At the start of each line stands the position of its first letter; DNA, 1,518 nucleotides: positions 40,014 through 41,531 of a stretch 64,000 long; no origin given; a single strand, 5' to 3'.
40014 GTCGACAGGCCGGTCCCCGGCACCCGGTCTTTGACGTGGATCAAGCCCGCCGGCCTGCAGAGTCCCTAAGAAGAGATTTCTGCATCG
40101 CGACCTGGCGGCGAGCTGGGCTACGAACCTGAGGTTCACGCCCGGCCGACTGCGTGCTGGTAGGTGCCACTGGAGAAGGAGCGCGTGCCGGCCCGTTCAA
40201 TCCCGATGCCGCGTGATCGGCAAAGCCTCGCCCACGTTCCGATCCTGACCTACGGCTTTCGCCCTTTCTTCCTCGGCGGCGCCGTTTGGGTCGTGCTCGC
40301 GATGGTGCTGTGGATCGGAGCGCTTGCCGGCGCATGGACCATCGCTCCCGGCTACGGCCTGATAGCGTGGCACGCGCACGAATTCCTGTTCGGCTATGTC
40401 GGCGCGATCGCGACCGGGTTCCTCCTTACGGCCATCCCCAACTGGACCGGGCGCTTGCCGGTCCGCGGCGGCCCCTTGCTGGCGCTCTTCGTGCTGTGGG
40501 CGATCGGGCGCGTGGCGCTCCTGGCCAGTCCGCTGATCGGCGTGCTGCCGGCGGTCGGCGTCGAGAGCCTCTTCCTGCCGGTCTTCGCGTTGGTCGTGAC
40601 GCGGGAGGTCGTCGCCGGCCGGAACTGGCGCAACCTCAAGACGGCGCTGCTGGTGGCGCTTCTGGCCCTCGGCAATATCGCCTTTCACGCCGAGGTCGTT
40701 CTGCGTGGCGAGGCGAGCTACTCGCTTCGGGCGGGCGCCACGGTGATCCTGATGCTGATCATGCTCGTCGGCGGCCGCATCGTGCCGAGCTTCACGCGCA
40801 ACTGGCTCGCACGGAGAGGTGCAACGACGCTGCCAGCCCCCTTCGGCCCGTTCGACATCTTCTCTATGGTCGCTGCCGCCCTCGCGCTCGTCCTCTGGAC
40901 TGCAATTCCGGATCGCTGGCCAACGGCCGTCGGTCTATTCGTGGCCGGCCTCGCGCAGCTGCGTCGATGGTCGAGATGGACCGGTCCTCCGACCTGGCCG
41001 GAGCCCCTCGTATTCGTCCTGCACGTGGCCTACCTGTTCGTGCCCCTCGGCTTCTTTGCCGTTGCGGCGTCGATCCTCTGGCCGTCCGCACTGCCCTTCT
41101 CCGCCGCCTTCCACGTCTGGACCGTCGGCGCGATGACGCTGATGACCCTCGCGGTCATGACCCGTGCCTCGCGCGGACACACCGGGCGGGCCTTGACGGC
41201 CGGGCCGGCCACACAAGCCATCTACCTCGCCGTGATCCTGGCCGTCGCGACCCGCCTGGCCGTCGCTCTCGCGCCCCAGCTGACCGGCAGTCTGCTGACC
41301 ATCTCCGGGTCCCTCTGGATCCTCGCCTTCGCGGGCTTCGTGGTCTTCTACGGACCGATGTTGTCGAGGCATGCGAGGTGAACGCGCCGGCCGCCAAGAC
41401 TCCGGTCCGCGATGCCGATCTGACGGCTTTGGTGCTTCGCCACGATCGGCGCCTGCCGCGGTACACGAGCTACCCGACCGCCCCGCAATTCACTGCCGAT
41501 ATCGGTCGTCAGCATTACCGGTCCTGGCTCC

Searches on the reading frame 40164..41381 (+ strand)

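Call 24: search_protein_families(library=pfam, proteins=[window:40164-41381:+], max_evalue=0.0001)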
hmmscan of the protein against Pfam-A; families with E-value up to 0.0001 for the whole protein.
window:40164-41381:+ (405 aa): 1 family
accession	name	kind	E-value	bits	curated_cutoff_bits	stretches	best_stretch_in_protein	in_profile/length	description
PF05940.17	NnrS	-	3.7e-105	352.8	28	1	26-402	1-369/371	NnrS protein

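Call 58: search_protein_families(library=ncbifam, proteins=[window:40164-41381:+], max_evalue=0.00001)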
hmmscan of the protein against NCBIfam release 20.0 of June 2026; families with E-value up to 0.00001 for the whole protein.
window:40164-41381:+ (405 aa): 0 families
